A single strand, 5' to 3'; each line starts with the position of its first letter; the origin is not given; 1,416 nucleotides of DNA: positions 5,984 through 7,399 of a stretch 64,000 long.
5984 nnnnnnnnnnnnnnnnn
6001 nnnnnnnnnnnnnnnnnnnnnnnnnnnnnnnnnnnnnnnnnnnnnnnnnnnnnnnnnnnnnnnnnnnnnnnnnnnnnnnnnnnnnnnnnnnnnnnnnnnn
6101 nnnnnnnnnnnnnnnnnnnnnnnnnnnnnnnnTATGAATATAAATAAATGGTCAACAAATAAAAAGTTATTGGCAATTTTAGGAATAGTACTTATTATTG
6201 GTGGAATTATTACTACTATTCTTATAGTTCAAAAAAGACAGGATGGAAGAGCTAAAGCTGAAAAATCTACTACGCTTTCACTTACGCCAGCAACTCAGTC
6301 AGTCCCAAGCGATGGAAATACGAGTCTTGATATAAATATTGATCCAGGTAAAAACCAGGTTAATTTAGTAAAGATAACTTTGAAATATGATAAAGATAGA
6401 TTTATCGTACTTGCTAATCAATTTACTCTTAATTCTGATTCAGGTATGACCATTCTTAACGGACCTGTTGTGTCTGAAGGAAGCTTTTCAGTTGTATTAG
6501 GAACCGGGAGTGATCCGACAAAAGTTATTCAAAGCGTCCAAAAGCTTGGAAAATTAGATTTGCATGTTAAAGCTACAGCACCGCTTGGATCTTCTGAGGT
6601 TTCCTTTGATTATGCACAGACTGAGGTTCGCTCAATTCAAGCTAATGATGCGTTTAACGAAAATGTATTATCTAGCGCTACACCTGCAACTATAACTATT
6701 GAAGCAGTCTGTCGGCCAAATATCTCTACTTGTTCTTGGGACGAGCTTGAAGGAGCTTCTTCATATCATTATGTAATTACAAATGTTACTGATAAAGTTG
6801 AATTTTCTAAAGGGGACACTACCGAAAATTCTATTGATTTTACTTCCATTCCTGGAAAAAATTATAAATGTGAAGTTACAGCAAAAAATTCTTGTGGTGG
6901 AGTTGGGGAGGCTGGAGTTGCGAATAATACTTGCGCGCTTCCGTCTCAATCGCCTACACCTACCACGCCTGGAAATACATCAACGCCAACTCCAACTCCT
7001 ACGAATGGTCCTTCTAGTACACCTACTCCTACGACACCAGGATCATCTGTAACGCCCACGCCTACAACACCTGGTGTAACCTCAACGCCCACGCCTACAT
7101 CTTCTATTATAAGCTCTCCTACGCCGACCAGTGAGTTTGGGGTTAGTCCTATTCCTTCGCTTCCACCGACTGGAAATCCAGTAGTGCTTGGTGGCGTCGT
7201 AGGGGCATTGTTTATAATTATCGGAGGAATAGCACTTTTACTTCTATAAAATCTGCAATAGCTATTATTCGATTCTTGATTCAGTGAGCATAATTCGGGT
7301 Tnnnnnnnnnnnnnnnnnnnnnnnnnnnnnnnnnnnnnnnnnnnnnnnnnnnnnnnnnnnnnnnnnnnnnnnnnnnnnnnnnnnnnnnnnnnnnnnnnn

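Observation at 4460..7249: Second surface operon ending in an LPPTG-anchored cohesin-like FN3 PT-linker protein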

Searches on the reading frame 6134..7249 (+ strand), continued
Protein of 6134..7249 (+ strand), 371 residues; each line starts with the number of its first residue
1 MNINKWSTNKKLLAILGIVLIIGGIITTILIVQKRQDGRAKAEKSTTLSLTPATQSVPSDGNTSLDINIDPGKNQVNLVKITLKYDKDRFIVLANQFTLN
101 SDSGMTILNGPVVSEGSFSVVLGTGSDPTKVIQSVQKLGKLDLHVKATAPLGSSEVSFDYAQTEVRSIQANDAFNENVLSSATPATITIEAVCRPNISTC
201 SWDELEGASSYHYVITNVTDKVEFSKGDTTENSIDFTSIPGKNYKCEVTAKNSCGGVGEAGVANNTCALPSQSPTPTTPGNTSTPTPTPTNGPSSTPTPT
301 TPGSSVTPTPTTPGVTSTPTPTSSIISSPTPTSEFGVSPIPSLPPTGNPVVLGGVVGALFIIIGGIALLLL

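Call 37: find_encoding_contigs(protein=P0001, flank=10000, max_places=3)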
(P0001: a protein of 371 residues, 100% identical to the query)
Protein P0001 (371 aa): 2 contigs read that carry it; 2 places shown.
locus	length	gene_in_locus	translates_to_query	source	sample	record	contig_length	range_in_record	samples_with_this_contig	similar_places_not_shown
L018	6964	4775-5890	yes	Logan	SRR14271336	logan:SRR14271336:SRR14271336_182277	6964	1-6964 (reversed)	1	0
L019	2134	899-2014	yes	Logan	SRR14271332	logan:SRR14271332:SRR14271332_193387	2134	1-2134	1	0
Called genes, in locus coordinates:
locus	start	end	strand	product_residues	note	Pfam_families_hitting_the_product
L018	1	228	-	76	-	?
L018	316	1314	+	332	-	PF01259:SAICAR_synt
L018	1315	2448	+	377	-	PF22660:RS_preATP-grasp-like, PF02786:CPSase_L_D2, PF02222:ATP-grasp, PF07478:Dala_Dala_lig_C, PF21244:PurT_C (weak), PF17769:PurK_C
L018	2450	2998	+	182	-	PF00731:AIRC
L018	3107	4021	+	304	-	-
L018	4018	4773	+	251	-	-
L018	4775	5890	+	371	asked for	-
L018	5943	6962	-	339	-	?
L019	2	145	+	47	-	?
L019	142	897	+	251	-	-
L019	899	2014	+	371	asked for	-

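Call 55: list_cluster_members(proteins=[P0001, P0121, P0153, P0017, P0007])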
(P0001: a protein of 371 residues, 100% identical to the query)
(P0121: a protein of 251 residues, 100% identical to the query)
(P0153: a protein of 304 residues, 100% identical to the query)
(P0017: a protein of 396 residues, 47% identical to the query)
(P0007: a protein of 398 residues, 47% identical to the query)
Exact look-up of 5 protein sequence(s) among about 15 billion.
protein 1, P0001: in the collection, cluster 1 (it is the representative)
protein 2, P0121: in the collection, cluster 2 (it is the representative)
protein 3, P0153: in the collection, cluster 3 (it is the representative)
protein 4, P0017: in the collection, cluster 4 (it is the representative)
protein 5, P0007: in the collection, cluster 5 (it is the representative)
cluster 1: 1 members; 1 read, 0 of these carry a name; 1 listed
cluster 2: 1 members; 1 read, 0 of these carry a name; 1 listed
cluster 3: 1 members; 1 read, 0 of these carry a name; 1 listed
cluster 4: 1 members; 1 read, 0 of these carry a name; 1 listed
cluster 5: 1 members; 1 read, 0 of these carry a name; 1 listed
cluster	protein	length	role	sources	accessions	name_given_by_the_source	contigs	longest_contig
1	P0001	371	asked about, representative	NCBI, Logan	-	-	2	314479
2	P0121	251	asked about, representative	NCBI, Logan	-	-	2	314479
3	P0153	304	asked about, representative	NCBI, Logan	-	-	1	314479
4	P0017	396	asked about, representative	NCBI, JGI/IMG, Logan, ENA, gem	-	-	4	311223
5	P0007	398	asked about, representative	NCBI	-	-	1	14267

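Call 67: search_protein_families(library=ncbifam, proteins=[L016:4977-6068:+, L017:3123-4451:+], max_evalue=10)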
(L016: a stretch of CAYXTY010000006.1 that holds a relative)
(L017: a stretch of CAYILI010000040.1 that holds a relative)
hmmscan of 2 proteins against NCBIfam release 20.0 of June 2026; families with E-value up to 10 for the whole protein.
L016:4977-6068:+ (364 aa): 3 families
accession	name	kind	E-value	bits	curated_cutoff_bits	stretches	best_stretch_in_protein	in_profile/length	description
TIGR01167.1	LPXTG_anchor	domain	0.82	10.4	15.9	1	330-362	3-33/34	LPXTG cell wall anchor domain-containing protein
NF033875.1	Agg_substance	equivalog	1.3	6.5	1500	1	275-362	1225-1304/1306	LPXTG-anchored aggregation substance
NF040983.1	BimA_second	exception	6.6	5.5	600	1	281-332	118-171/381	trimeric autotransporter actin-nucleating factor BimA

L017:3123-4451:+ (443 aa): 3 families
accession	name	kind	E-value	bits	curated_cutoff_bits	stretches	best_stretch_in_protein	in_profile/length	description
NF033510.3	Ca_tandemer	repeat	9.7e-08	32.3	50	1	287-352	26-93/96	Ca2+-stabilized repeat-containing adhesin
NF040520.1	Ig_like_BLP2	equivalog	4.1e-05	21.9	750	1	285-363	531-607/730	Ig-like repeat protein Blp2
TIGR04203.1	RPT_S_cricet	repeat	0.16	12.1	60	1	341-362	12-31/38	TIGR04203-type repeat-containing surface protein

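Call 68: search_protein_families(library=pfam, proteins=[L016:4977-6068:+, L017:3123-4451:+, L016:4058-4657:+, L016:4657-4971:+], max_evalue=10)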
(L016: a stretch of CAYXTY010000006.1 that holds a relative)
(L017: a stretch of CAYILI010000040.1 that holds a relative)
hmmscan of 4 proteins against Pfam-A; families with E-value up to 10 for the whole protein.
L016:4977-6068:+ (364 aa): 5 families
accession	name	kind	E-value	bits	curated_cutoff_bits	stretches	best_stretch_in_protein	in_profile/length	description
PF16656.11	Pur_ac_phosph_N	-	2.8e-10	41.1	30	1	45-137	1-93/93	Purple acid Phosphatase, N-terminal domain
PF00041.27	fn3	-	1.7e-05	25.4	25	1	45-124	3-71/84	Fibronectin type III domain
PF15592.11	Imm41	-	0.11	12.9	26.9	1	16-71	53-108/112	Immunity protein 41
PF17371.7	DUF5393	-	1.7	6.9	25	0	148-189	492-533/666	Family of unknown function (DUF5393)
PF07666.16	MpPF26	-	3.2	8.3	37.2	0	2-28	48-74/75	M penetrans paralogue family 26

L017:3123-4451:+ (443 aa): 7 families
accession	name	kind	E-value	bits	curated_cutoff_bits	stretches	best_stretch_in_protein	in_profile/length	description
PF19077.6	Big_13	-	3.7e-11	43.9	27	1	289-357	24-93/102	Bacterial Ig-like domain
PF16656.11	Pur_ac_phosph_N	-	5.4e-08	33.7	30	1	45-124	1-83/93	Purple acid Phosphatase, N-terminal domain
PF00041.27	fn3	-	0.00042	20.9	25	1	45-124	3-71/84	Fibronectin type III domain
PF17936.7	Big_6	-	0.00055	20.6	27.6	1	286-352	7-71/83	Bacterial Ig domain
PF18957.6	RibLong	-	0.034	15.4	27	1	290-362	20-91/93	Long Rib domain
PF17963.7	Big_9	-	0.7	11.3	23.6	1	317-358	45-85/89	Bacterial Ig domain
PF07666.16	MpPF26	-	1.6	9.3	37.2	1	2-28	48-74/75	M penetrans paralogue family 26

L016:4058-4657:+ (200 aa): 5 families
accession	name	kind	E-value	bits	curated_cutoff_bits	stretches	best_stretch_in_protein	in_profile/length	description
PF04350.18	PilO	-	2.7e-13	50.7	22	1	71-195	18-140/145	Pilus assembly protein, PilO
PF04838.17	Baculo_LEF5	-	0.0056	17.2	25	1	2-85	4-87/156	Baculoviridae late expression factor 5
PF08683.16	CAMSAP_CKK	-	0.0082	16.7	27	1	4-92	24-110/119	Microtubule-binding calmodulin-regulated spectrin-associated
PF04977.20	DivIC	-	0.044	14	28.9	1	39-80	4-45/80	Septum formation initiator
PF03908.18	Sec20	-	1.1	9.6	27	1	15-45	56-86/92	Sec20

L016:4657-4971:+ (105 aa): 1 family
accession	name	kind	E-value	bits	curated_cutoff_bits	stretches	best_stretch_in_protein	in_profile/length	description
PF12698.13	ABC2_membrane_3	-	0.012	15.2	31.6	1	7-84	6-59/347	ABC-2 family transporter protein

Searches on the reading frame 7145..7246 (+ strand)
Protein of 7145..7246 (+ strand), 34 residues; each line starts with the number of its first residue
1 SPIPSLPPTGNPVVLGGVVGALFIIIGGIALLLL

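Call 81: search_protein_representatives(alignment_id=A5)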
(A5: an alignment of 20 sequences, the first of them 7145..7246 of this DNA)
Query: 20 sequences, 31 profile positions. Proteins with E-value up to 0.001 (for the whole library): 14; up to 1e-10: 0; up to 1e-30: 0. The best 14 are listed.
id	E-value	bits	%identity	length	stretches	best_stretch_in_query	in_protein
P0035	1.1e-10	57.5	-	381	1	1-31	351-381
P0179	2.3e-10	56.5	-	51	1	1-31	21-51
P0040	2.0e-09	53.4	-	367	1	1-31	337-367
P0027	7.9e-09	51.6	-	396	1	1-31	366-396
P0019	1.0e-08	51.2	-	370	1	1-31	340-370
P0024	1.6e-08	50.5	-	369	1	1-31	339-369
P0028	1.7e-08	50.5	-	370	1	1-31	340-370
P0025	2.4e-08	50.0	-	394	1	1-31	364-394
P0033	4.7e-08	49.1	-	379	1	1-31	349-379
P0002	2.7e-07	46.6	-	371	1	1-31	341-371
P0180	3.6e-05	39.8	-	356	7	1-15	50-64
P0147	4.1e-05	39.7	-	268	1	1-30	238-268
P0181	5.3e-04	36.1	-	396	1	1-31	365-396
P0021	8.0e-04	35.5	-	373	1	1-31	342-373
